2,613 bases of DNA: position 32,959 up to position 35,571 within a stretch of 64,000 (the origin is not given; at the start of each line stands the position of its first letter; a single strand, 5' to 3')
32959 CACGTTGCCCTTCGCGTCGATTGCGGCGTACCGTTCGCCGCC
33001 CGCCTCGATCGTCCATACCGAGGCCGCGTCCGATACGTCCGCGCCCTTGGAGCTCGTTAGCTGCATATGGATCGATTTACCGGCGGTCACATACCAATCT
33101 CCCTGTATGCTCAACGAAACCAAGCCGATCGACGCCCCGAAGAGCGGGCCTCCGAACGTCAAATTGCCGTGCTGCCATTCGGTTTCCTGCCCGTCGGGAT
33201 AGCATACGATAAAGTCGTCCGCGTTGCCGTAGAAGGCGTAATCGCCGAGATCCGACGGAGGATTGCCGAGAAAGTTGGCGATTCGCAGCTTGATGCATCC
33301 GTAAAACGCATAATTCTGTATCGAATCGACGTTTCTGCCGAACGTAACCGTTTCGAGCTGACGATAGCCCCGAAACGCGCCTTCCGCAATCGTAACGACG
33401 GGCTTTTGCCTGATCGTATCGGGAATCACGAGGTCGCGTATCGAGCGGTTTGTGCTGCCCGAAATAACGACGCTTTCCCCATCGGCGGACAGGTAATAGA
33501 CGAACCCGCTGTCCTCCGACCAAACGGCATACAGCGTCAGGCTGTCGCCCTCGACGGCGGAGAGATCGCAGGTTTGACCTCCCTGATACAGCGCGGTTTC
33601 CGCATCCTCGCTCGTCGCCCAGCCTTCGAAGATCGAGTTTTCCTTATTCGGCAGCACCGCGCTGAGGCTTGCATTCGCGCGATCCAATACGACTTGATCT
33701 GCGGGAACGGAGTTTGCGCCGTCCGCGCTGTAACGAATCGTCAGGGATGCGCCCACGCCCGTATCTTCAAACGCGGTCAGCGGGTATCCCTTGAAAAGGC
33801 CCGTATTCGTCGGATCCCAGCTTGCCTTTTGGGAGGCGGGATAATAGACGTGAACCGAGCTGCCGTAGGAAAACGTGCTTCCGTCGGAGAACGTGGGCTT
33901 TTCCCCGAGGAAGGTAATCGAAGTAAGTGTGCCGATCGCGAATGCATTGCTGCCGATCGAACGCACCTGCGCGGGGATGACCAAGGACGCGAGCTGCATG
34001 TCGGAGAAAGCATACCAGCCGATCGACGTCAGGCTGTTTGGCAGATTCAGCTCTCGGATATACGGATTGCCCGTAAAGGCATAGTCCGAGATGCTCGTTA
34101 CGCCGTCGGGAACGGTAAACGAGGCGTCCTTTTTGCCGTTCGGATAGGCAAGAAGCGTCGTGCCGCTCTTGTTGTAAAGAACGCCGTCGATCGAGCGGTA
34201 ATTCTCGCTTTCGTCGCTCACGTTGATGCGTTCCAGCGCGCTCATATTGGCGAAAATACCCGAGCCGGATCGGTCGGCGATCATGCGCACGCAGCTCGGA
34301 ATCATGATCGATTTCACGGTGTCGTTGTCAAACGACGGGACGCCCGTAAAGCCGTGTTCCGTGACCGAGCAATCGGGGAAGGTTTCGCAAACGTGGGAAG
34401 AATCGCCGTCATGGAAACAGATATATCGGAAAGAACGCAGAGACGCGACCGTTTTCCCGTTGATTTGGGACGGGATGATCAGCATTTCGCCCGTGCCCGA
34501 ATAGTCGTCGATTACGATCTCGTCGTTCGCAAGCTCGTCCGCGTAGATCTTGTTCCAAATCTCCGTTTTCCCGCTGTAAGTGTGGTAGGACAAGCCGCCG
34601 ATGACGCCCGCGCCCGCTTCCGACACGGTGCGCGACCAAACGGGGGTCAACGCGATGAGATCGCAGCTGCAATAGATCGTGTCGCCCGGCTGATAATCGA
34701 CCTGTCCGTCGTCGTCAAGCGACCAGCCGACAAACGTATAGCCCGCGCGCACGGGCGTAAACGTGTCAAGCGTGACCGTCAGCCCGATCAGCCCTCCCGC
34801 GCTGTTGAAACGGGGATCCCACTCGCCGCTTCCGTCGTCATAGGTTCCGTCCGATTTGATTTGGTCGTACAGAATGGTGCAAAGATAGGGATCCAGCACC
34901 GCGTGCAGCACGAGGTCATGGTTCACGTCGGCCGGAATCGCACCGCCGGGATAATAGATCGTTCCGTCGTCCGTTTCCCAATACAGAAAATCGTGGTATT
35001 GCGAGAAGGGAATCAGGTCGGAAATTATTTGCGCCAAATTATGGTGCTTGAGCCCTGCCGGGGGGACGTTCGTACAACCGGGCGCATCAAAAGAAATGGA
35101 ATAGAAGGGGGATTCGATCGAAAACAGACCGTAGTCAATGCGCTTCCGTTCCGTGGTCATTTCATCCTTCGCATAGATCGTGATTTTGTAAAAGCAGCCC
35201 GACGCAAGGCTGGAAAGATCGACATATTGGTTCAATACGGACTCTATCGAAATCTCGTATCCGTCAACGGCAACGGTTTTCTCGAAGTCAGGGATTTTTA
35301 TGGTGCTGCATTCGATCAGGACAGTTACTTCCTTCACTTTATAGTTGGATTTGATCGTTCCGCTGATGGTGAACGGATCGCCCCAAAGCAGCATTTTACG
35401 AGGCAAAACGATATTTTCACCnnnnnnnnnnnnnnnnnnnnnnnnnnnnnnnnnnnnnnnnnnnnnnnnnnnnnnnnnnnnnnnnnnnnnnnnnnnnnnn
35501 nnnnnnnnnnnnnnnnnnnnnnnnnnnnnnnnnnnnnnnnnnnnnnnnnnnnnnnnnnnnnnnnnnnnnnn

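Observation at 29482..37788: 2768-aa secreted mosaic protein with no recognisable cell-wall anchor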

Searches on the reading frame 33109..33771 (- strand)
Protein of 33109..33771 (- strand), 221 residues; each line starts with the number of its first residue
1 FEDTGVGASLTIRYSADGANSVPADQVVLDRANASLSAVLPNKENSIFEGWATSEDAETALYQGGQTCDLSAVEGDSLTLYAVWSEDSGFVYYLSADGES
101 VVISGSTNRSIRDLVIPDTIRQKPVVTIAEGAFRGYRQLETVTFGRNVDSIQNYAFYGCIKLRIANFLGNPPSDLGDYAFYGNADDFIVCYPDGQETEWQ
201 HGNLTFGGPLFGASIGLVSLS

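Call 9: search_protein_families(library=pfam, max_evalue=5, proteins=[window:33109-33771:-])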
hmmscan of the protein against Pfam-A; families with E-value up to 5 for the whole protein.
seq(221 aa): 2 families
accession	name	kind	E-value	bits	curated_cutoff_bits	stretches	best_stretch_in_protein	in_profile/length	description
PF13306.12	LRR_5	-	2e-09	37.9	27.7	1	110-182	12-77/127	BspA type Leucine rich repeat region (6 copies)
PF09479.16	Flg_new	-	3.1e-05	24.5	27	1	11-82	2-64/65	Listeria-Bacteroides repeat domain (List_Bact_rpt)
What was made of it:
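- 33520..33741 (-): Third Flg_new domain, aa ~1350-1423. Pfam E 3.1e-5, 24.5 bits, just under the cut-off of 27 (call 9).
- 33154..33507 (-): BspA-type LRR_5 block 2, aa ~1428-1545. Pfam LRR_5 E 2e-9, 37.9 bits (call 9).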

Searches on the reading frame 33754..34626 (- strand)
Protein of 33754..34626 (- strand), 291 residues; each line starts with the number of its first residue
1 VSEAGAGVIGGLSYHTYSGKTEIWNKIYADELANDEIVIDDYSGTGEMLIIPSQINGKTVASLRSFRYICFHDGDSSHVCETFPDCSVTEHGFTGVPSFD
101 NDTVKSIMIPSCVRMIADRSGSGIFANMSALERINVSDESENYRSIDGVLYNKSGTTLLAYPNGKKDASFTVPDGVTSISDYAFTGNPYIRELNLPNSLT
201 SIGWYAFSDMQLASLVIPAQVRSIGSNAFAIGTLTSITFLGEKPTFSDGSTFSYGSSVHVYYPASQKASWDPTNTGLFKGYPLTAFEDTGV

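Call 9: search_protein_families(library=pfam, max_evalue=5, proteins=[window:33754-34626:-])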
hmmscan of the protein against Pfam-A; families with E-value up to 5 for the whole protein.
seq(291 aa): 2 families
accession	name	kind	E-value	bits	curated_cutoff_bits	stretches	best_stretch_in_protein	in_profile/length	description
PF13306.12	LRR_5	-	9.9e-20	71.2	27.7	1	168-264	14-110/127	BspA type Leucine rich repeat region (6 copies)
PF13855.12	LRR_8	-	0.00026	21.1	27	1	176-215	13-54/61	Leucine rich repeat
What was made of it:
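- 33829..34521 (-): BspA-type LRR_5 block 1, aa ~1090-1320. Pfam LRR_5 E 9.9e-20 (call 9).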

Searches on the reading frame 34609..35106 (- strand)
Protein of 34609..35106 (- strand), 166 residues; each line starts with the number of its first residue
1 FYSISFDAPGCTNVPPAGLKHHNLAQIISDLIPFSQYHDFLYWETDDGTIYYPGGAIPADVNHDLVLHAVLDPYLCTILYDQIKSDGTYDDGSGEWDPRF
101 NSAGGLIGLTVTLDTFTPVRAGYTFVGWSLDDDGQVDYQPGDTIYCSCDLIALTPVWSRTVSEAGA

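Call 9: search_protein_families(library=pfam, max_evalue=5, proteins=[window:34609-35106:-])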
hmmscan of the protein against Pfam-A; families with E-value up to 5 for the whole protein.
seq(166 aa): 2 families
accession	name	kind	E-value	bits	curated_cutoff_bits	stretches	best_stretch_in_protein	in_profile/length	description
PF09479.16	Flg_new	-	1.2e-09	38.6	27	2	110-145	21-55/65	Listeria-Bacteroides repeat domain (List_Bact_rpt)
PF18998.6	Flg_new_2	-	0.069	13.6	23.6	1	120-135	32-47/73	Divergent InlB B-repeat domain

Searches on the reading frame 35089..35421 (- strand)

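Call 9: search_protein_families(library=pfam, max_evalue=5, proteins=[window:35089-35421:-])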
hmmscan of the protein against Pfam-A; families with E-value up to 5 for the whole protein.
seq(111 aa): 1 family
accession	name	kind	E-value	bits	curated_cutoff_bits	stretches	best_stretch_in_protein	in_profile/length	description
PF00094.30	VWD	-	0.017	15.8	22.9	1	27-89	54-114/156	von Willebrand factor type D domain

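Call 71: search_protein_families(library=phrogs, max_evalue=1, proteins=[window:35089-35403:-])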
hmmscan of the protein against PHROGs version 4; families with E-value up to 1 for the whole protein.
window:35089-35403:- (105 aa): 1 family
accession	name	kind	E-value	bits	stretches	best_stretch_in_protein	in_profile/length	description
phrog_2458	-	unknown function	0.0081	17.2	1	30-81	17-73/82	-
